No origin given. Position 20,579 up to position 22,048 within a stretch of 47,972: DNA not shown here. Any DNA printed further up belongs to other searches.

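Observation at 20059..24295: Amidohydrolase coupled to the archaeal riboflavin reductase and divergent from cofGH: candidate for the missing pyrimidine deaminase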

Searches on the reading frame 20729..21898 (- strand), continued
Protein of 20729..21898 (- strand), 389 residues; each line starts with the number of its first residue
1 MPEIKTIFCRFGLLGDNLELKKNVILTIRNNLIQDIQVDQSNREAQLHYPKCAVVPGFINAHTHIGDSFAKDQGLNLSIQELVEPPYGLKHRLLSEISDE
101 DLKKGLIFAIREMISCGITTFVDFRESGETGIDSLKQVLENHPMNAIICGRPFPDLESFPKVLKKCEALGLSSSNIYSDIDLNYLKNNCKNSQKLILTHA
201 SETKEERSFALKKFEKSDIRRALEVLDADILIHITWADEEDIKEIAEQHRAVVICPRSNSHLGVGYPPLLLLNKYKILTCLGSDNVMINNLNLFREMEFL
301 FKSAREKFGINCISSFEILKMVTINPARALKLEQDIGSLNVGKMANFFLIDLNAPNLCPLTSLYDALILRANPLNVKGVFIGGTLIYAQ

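Call 62: search_solved_structures(query=A1, max_evalue=1e-40, show_alignments=4)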
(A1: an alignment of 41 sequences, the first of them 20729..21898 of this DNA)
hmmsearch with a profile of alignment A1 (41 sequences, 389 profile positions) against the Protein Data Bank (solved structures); distinct sequences matched with E-value up to 1e-40: 6.
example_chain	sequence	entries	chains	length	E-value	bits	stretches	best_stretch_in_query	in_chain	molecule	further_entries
3lnp_A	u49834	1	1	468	1.1e-53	185.6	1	22-386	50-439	Amidohydrolase family Protein OLEI01672_1_465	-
4v1x_A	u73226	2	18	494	5.3e-49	170.2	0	173-388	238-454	ATRAZINE CHLOROHYDROLASE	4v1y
4dyk_A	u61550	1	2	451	1.2e-47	165.8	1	21-385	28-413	AMIDOHYDROLASE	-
4gbd_A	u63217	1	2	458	1.3e-47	165.7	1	21-385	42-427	Putative uncharacterized protein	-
4f0r_A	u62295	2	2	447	4e-44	154.2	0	172-386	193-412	5-methylthioadenosine/S-adenosylhomocysteine deaminase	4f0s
4dzh_A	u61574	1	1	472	8.6e-44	153.1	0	164-383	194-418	AMIDOHYDROLASE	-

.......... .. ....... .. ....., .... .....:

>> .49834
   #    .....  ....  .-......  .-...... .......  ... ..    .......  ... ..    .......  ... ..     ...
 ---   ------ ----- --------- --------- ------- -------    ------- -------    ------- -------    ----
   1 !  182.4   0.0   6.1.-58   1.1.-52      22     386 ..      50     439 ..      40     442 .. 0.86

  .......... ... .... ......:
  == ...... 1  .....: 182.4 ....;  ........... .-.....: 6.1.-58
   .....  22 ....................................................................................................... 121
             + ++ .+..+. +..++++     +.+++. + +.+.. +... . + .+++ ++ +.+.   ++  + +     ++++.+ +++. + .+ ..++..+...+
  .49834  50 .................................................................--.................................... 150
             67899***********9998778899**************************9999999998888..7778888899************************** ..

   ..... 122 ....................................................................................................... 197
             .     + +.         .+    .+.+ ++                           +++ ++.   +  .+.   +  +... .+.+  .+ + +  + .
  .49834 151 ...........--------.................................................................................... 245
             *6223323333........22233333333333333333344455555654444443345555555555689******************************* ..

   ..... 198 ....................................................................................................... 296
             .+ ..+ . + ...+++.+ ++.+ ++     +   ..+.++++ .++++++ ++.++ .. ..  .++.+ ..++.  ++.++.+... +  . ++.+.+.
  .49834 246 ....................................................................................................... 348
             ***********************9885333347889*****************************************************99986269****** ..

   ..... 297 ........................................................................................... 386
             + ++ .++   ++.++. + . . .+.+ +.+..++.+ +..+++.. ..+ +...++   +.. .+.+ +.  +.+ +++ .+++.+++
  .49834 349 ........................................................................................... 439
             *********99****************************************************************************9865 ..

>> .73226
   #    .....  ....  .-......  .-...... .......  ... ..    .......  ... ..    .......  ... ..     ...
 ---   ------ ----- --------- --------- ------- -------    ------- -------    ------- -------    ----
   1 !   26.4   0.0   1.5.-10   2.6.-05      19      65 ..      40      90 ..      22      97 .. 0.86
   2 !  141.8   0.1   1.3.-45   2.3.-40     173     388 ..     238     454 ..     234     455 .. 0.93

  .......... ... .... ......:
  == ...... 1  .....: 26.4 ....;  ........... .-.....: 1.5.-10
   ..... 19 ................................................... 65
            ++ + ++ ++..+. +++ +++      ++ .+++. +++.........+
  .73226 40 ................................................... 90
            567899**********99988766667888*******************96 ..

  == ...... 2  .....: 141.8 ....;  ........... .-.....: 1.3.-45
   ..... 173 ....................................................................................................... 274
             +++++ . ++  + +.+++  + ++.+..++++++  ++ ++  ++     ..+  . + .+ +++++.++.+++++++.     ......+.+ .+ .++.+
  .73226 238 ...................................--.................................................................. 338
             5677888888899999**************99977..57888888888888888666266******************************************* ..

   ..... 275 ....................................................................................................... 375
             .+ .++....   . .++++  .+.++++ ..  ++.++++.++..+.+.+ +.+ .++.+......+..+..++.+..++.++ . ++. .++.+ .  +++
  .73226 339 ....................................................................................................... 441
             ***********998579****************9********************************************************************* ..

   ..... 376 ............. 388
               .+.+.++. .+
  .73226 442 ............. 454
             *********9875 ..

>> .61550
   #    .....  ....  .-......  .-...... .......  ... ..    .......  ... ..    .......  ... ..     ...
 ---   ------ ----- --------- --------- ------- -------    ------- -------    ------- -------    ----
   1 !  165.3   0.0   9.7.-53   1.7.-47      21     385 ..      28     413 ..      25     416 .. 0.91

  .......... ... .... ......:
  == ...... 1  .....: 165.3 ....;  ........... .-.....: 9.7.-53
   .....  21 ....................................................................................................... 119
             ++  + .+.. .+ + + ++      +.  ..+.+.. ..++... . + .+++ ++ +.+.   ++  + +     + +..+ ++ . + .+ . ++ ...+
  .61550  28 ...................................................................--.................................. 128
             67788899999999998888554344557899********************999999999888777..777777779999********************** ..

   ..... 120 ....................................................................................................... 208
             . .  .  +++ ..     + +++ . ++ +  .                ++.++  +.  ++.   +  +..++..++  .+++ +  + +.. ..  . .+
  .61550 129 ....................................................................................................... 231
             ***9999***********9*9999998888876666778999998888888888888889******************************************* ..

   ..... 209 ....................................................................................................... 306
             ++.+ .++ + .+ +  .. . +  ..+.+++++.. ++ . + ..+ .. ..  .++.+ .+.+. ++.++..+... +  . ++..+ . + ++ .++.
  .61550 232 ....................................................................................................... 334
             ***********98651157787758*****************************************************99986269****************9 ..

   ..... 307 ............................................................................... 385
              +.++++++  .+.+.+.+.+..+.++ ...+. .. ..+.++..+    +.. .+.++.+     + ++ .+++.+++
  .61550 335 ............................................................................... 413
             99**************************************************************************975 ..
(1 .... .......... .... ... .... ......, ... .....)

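Call 63: predict_structure(alignment_id=A1)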
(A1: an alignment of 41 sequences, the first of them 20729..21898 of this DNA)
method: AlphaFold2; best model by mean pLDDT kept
length: 389 residues; sequences in the alignment: 41
mean_pLDDT: 96.6   pTM: 0.95
mean pLDDT of the five models: 96.6, 96.2, 95.9, 95.8, 95.8
residues with pLDDT >= 90: 372; 70-90: 15; 50-70: 1; < 50: 1
segments of 3 or more residues with pLDDT < 50: none
pLDDT, mean of each block of 10 residues (from residue 1): 88 98 98 96 91 98 97 91 92 94 97 98 94 97 96 94 98 97 98 98 97 98 98 98 98 98 96 98 97 98 97 97 99 98 99 96 97 98 97
secondary structure, 60 per line:
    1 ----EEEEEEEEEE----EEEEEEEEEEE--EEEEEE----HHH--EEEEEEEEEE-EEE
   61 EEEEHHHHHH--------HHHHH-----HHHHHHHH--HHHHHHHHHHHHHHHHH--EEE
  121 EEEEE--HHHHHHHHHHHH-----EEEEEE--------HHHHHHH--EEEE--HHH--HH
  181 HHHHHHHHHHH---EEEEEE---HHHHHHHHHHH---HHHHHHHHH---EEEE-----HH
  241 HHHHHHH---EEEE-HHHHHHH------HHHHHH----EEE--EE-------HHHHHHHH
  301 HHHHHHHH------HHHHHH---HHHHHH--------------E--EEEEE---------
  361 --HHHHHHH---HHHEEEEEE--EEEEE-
elements in order: E5-14 E19-29 E32-37 E47-56 E58-64 H65-70 H79-83 H89-96 H99-115 E118-125 H128-139 E145-150 H159-165 E168-171 H179-191 E195-200 H204-214 H218-226 E230-233 H239-247 E251-254 H256-262 H269-274 E279-281 H293-308 H315-320 H324-329 E347-351 H363-369 E376-381 E384-388

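Call 67: fold_search(model_id=the predicted structure, library=pdb)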
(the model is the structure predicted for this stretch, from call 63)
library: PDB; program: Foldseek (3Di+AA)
matches with E <= 10: 1719; with E <= 0.001: 456
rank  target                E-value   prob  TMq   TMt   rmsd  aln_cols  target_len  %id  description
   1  4gbd_A                4.8e-32  1.00  0.87  0.78   2.9       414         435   23  Crystal Structure Of Adenosine Deaminase From Pseudomonas Aeruginosa Pao1 with bound Zn and methylthio-coformycin (released 2013-06-12)
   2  4dzh                  1.1e-31  1.00  0.89  0.79   2.4       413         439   22  Crystal structure of an adenosine deaminase from xanthomonas campestris (target nysgrc-200456) with bound zn (released 2012-03-21)
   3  3lnp                  2.6e-31  1.00  0.90  0.80   2.4       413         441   21  Crystal Structure of Amidohydrolase family Protein OLEI01672_1_465 from Oleispira antarctica (released 2010-02-16)
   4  4dyk_A                6.6e-31  1.00  0.88  0.78   2.7       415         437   23  Crystal structure of an adenosine deaminase from pseudomonas aeruginosa pao1 (target nysgrc-200449) with bound zn (released 2012-03-14)
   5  4gbd_B                5.3e-30  1.00  0.87  0.78   2.9       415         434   23  Crystal Structure Of Adenosine Deaminase From Pseudomonas Aeruginosa Pao1 with bound Zn and methylthio-coformycin (released 2013-06-12)
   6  4f0s                  1.1e-29  1.00  0.90  0.81   2.7       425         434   20  Crystal structure of an adenosine deaminase homolog from Chromobacterium violaceum (target NYSGRC-019589) with bound ino (released 2012-06-06)
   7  4f0r                  4.6e-28  1.00  0.87  0.78   3.1       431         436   20  Crystal structure of an adenosine deaminase homolog from Chromobacterium violaceum (target NYSGRC-019589) bound Zn and 5 (released 2012-06-06)
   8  4v1x_E                1.5e-27  1.00  0.86  0.71   5.6       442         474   17  The structure of the hexameric atrazine chlorohydrolase, AtzA (released 2015-03-11)
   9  7ww2_B                2.2e-27  1.00  0.88  0.77   2.7       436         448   19  Structure of an Isocytosine specific deaminase Vcz (released 2023-02-22)
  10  4v1x_A                5.0e-27  1.00  0.86  0.71   5.5       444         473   17  The structure of the hexameric atrazine chlorohydrolase, AtzA (released 2015-03-11)
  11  8is4_A                6.4e-27  1.00  0.88  0.77   2.7       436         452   18  Structure of an Isocytosine specific deaminase Vcz in complexed with 5-FU (released 2023-08-30)
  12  8is4_B                8.7e-27  1.00  0.88  0.77   2.6       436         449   18  Structure of an Isocytosine specific deaminase Vcz in complexed with 5-FU (released 2023-08-30)
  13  7ww2_A                1.4e-26  1.00  0.88  0.76   3.4       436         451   18  Structure of an Isocytosine specific deaminase Vcz (released 2023-02-22)
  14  1j6p                  2.5e-26  1.00  0.86  0.83   2.5       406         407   21  Crystal structure of Metal-dependent hydrolase of cytosinedemaniase/chlorohydrolase family (TM0936) from Thermotoga mari (released 2002-10-30)
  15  4v1x_B                3.1e-26  1.00  0.86  0.71   5.6       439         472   17  The structure of the hexameric atrazine chlorohydrolase, AtzA (released 2015-03-11)
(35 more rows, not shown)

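Call 68: find_encoding_contigs(protein=P0007, flank=7000, max_places=2)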
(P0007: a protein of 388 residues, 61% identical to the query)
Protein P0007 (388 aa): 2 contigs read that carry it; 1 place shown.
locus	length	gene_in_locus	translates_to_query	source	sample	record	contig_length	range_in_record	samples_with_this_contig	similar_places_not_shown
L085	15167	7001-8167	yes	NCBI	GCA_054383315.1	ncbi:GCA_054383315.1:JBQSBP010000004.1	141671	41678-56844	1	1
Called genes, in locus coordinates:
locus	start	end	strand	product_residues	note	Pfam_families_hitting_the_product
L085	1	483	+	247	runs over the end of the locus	PF00899:ThiF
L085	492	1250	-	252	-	PF03029:ATP_bind_1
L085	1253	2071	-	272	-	PF03446:NAD_binding_2 (weak), PF03807:F420_oxidored, PF14748:P5CR_dimer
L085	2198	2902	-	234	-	PF12773:DZR (weak), PF13240:Zn_Ribbon_1, PF13248:Zn_ribbon_3 (weak)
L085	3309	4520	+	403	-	-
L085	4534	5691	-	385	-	PF04055:Radical_SAM, PF19288:CofH_C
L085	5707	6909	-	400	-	PF04055:Radical_SAM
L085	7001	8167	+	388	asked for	PF01979:Amidohydro_1, PF07969:Amidohydro_3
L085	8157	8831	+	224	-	PF01872:RibD_C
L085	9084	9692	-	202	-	PF12822:ECF_trnsprt (weak)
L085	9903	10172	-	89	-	-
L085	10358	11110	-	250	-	-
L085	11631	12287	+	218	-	PF01865:PhoU_div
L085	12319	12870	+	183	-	PF02778:tRNA_int_endo_N, PF01974:tRNA_int_endo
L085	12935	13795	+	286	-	-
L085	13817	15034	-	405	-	PF12797:Fer4_2 (faint), PF12837:Fer4_6 (faint), PF12838:Fer4_7 (faint), PF13187:Fer4_9 (weak), PF13237:Fer4_10 (weak), PF00037:Fer4 (weak), PF01012:ETF, PF00766:ETF_alpha, +1 more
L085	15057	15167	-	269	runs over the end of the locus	PF01012:ETF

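Call 69: find_encoding_contigs(protein=P0021, flank=7000, max_places=2)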
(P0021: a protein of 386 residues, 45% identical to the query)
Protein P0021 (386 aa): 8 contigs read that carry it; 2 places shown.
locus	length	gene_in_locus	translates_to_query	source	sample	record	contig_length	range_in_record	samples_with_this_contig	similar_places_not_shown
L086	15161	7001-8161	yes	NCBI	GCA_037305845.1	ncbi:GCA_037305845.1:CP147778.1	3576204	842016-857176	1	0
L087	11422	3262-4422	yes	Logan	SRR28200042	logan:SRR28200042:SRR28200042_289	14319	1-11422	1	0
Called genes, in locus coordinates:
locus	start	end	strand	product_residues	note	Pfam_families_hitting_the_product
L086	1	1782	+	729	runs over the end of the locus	PF02359:CDC48_N, PF02933:CDC48_2, PF13191:AAA_16, PF00004:AAA, PF05496:RuvB_N, PF17862:AAA_lid_3, PF00004:AAA, PF17862:AAA_lid_3, +20 more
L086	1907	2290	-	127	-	PF03259:Robl_LC7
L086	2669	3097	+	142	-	PF14464:Prok-JAB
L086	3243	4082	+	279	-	PF12797:Fer4_2 (faint), PF12838:Fer4_7, PF13237:Fer4_10 (weak), PF00037:Fer4 (weak), PF13187:Fer4_9 (weak), PF14697:Fer4_21, PF00037:Fer4 (weak)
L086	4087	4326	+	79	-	PF00037:Fer4 (faint), PF12837:Fer4_6 (faint), PF12838:Fer4_7 (weak), PF13187:Fer4_9, PF13484:Fer4_16 (faint)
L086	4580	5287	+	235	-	PF00926:DHBP_synthase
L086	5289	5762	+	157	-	PF00885:DMRL_synthase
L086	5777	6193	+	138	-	PF00885:DMRL_synthase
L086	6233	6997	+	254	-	PF05165:GCH_III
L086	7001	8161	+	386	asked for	PF01979:Amidohydro_1, PF07969:Amidohydro_3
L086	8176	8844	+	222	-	PF01872:RibD_C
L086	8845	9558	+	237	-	PF02633:Creatininase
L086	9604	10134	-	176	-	PF00025:Arf, PF03193:RsgA_GTPase (faint), PF00071:Ras, PF01926:MMR_HSR1 (faint), PF08477:Roc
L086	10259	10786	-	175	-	PF00025:Arf, PF00071:Ras, PF08477:Roc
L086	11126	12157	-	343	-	PF03130:HEAT_PBS (faint), PF13646:HEAT_2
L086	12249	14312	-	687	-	PF24714:TOR1L1_N (faint), PF01602:Adaptin_N (faint), PF12717:Cnd1 (faint), PF13251:DUF4042 (faint), PF13513:HEAT_EZ (faint), PF25786:HEAT_GCN1_C (faint), PF03130:HEAT_PBS (weak), PF13646:HEAT_2, +2 more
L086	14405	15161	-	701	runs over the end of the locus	PF02985:HEAT (faint), PF03130:HEAT_PBS (faint), PF12755:Vac14_Fab1_bd (faint), PF13513:HEAT_EZ (faint), PF23271:HEAT_GCN1 (faint), PF13646:HEAT_2, PF13646:HEAT_2 (weak), PF13646:HEAT_2, +7 more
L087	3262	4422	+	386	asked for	PF01979:Amidohydro_1, PF07969:Amidohydro_3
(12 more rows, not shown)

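Call 70: find_encoding_contigs(protein=P0104, flank=7000, max_places=2)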
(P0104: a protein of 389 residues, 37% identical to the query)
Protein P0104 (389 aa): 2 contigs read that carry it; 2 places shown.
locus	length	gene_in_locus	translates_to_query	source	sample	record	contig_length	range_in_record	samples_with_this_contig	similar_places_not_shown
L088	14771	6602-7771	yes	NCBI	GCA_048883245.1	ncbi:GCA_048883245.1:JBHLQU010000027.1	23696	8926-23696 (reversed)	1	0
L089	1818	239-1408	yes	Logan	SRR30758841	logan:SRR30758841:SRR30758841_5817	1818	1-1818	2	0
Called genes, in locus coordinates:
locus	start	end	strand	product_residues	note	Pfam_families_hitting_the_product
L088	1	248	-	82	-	?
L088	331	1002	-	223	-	PF01022:HTH_5 (faint)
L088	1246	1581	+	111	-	PF00240:ubiquitin (weak)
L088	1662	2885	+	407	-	PF00899:ThiF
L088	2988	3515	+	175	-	PF00179:UQ_con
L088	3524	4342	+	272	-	PF01398:JAB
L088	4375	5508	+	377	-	-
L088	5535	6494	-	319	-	PF02649:GCHY-1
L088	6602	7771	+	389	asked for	PF01979:Amidohydro_1, PF07969:Amidohydro_3 (weak)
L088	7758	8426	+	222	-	PF01872:RibD_C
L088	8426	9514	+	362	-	PF04055:Radical_SAM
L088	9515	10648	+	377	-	PF04055:Radical_SAM, PF19288:CofH_C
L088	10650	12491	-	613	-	PF02812:ELFV_dehydrog_N, PF00208:ELFV_dehydrog, PF00571:CBS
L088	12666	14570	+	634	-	PF01663:Phosphodiest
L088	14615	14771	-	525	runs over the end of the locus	PF03599:CdhD (weak), PF00809:Pterin_bind, PF14251:PterinBD-DUF4346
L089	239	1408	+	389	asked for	PF01979:Amidohydro_1, PF07969:Amidohydro_3 (weak)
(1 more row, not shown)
